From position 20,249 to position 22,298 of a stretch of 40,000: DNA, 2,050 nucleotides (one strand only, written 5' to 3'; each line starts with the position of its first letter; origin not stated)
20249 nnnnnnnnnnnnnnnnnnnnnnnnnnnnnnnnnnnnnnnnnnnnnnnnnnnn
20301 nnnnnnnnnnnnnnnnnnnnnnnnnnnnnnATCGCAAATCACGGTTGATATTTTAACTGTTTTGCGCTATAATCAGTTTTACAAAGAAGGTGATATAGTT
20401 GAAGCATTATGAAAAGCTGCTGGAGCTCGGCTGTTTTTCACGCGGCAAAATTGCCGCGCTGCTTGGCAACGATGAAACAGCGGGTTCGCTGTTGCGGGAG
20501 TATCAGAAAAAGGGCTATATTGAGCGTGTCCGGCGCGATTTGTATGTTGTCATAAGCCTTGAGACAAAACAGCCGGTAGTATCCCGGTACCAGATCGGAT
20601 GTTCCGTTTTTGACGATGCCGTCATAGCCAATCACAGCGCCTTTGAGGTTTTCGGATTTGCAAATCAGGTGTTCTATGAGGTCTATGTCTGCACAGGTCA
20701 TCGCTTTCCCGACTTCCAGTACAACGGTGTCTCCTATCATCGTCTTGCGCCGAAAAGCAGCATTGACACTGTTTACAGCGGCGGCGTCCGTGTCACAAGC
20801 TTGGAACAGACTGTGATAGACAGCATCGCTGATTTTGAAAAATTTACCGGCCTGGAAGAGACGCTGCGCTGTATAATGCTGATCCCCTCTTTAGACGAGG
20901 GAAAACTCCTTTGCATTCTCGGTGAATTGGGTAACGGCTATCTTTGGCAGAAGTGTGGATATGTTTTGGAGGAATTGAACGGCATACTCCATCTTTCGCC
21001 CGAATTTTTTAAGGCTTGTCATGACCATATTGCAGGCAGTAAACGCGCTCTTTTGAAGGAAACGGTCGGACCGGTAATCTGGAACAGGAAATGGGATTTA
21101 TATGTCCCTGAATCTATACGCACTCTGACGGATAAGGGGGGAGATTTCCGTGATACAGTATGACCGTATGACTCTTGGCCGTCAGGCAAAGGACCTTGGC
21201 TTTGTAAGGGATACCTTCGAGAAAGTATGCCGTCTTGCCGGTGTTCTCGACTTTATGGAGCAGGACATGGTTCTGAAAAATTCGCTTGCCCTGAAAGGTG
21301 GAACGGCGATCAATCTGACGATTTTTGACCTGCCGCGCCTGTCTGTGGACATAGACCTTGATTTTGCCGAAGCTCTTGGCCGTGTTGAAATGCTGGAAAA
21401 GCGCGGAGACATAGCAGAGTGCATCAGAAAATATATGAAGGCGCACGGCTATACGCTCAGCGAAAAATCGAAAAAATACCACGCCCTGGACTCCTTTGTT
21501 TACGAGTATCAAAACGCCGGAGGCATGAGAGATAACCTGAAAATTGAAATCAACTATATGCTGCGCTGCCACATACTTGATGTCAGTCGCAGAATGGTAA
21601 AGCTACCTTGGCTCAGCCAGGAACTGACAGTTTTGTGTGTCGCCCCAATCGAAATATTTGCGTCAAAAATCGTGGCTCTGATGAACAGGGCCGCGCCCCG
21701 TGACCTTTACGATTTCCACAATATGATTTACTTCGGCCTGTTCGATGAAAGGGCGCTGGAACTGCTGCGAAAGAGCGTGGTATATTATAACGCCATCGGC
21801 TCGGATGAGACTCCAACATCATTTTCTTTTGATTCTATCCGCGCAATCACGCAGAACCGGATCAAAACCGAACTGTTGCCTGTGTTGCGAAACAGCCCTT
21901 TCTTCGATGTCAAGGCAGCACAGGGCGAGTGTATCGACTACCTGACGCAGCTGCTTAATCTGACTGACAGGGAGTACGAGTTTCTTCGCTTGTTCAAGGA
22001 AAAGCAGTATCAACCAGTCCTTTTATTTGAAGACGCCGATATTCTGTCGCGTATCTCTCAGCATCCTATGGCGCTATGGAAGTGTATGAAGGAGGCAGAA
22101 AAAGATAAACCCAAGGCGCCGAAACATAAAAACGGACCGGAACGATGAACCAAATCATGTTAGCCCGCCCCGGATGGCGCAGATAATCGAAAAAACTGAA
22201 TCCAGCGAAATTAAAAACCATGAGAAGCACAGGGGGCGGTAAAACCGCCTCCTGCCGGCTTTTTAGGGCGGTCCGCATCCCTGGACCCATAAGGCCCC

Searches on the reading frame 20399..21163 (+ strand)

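Call 5: search_protein_families(library=pfam, proteins=[window:20399-21163:+], max_evalue=0.01)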
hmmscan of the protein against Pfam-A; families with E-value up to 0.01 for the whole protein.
window:20399-21163:+ (254 aa): 1 family
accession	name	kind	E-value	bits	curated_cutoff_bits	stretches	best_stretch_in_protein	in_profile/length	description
PF13338.12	AbiEi_4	-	5.6e-06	26.8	25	1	11-51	12-48/49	Transcriptional regulator, AbiEi antitoxin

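Call 9: search_protein_families(library=phrogs, proteins=[window:20399-21163:+], max_evalue=0.001)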
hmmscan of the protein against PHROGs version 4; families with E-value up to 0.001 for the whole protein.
window:20399-21163:+ (254 aa): 0 families

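Call 60: search_protein_families(library=padloc, proteins=[window:20399-21163:+], max_evalue=0.001)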
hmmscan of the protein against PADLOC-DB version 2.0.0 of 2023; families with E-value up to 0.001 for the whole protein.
window:20399-21163:+ (254 aa): 16 families
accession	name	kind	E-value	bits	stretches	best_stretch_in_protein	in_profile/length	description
PDLC02287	AbiEi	-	6.5e-86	286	1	1-248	1-248/253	AbiEi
PDLC02269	AbiEi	-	1.1e-83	278.4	1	1-249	1-249/251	AbiEi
PDLC02270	AbiEi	-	8.8e-27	91.8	1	16-240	16-257/265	AbiEi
PDLC02267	AbiEi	-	6.5e-21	72.9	1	11-212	19-216/252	AbiEi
PDLC02271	AbiEi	-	1.6e-14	51.8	1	25-239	37-260/263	AbiEi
PDLC02266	AbiEi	-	1.4e-09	35.7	1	12-240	17-254/258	AbiEi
PDLC02272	AbiEi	-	2.2e-07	28.9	1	5-113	8-112/200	AbiEi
PDLC02241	AbiEi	-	2.8e-07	28.5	1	5-118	8-116/199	AbiEi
PDLC02276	AbiEi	-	3.6e-07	27.9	1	16-219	21-232/270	AbiEi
PDLC02282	AbiEi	-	4.6e-07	27.4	0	124-235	141-251/260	AbiEi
PDLC02265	AbiEi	-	6.8e-07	27.2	1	28-156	28-160/198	AbiEi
PDLC02225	AbiEi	-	9.7e-07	26.7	1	31-145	34-147/198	AbiEi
PDLC02249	AbiEi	-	2.7e-06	25.3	1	30-145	32-144/184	AbiEi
PDLC02283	AbiEi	-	2.9e-05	21.9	1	31-143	34-151/201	AbiEi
PDLC02275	AbiEi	-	0.00015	19.9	1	31-148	27-144/184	AbiEi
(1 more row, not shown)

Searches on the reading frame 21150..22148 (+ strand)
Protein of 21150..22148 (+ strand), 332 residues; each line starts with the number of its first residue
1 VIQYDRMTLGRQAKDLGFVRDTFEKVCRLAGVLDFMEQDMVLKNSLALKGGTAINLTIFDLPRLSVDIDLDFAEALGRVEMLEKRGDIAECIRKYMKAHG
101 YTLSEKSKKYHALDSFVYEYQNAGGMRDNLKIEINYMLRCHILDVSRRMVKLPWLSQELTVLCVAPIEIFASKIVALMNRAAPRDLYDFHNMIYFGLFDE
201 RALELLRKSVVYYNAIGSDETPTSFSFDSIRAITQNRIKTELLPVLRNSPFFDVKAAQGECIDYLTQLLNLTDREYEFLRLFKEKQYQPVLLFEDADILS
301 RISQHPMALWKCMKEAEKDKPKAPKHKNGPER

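Call 5: search_protein_families(library=pfam, proteins=[window:21150-22148:+], max_evalue=0.01)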
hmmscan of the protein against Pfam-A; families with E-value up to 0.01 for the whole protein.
window:21150-22148:+ (332 aa): 1 family
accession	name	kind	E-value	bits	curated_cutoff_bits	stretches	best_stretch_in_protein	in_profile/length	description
PF08843.17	AbiEii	-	5.5e-25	89.1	22.5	1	41-237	10-207/238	Nucleotidyl transferase AbiEii toxin, Type IV TA system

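Call 9: search_protein_families(library=phrogs, proteins=[window:21150-22148:+], max_evalue=0.001)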
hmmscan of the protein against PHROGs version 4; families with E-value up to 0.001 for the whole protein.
window:21150-22148:+ (332 aa): 0 families

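Call 60: search_protein_families(library=padloc, proteins=[window:21150-22148:+], max_evalue=0.001)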
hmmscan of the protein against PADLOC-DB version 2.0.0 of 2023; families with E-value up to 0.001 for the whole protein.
window:21150-22148:+ (332 aa): 21 families
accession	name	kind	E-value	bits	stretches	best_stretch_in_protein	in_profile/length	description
PDLC02305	AbiEii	-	6.7e-120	397.9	1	3-314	2-305/306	AbiEii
PDLC02290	AbiEii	-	1.2e-25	88.6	1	43-288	22-248/290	AbiEii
PDLC02304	AbiEii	-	2.6e-17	61.6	1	8-201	6-196/260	AbiEii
PDLC02294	AbiEii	-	4.2e-17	60.8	1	37-258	36-249/260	AbiEii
PDLC02307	AbiEii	-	3.9e-11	41.1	1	42-208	19-162/219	AbiEii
PDLC02324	AbiEii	-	5e-11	40.8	1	29-190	10-152/231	AbiEii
PDLC02303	AbiEii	-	7.9e-11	39.9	1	43-209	38-198/249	AbiEii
PDLC02323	AbiEii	-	1.3e-10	39.3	1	42-251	36-235/248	AbiEii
PDLC02330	AbiEii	-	2.5e-09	35.2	1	32-196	14-162/219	AbiEii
PDLC02328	AbiEii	-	1.1e-08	33.3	1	44-190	13-139/203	AbiEii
PDLC02317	AbiEii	-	2.5e-08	31.3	1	158-192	168-202/396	AbiEii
PDLC02313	AbiEii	-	2.4e-07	28.5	1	32-191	31-187/254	AbiEii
PDLC02298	AbiEii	-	3.5e-07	27.9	0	29-70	11-51/220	AbiEii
PDLC02296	AbiEii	-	3.2e-06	24.5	1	27-193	28-198/282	AbiEii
PDLC02292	AbiEii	-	3.3e-06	25.1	1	42-138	44-132/283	AbiEii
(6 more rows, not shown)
